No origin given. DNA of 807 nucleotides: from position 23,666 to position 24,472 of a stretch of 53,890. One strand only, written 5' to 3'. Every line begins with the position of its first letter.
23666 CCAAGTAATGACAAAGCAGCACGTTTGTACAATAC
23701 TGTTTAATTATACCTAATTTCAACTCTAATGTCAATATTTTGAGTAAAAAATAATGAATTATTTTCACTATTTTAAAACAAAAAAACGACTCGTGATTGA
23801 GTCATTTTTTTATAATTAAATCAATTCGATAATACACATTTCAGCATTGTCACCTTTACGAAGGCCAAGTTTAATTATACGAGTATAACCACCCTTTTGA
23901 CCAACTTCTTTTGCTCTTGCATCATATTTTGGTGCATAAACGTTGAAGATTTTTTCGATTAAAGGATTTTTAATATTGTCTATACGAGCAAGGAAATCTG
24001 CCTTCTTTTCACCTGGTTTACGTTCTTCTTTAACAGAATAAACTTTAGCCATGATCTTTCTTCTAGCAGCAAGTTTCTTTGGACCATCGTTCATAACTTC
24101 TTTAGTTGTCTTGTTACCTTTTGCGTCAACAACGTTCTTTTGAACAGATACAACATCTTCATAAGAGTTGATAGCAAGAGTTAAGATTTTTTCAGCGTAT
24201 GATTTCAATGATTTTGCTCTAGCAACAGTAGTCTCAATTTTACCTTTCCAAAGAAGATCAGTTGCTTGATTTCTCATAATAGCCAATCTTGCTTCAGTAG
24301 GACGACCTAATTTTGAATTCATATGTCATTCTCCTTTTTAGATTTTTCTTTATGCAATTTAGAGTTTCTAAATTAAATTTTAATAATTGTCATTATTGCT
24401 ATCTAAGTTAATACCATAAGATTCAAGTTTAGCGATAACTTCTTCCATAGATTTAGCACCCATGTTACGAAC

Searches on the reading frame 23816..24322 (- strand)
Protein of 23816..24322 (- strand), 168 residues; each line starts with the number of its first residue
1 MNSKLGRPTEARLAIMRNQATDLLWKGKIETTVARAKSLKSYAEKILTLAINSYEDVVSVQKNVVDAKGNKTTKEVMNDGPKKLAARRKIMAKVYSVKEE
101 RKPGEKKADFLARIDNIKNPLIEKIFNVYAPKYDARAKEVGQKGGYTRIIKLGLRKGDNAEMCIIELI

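Call 9: search_protein_families(library=pfam, proteins=[window:23816-24322:-], max_evalue=0.001)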
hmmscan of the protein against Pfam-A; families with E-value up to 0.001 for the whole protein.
window:23816-24322:- (168 aa): 1 family
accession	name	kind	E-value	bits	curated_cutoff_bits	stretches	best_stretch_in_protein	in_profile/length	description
PF01196.24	Ribosomal_L17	-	8.2e-25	88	27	1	15-168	1-97/97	Ribosomal protein L17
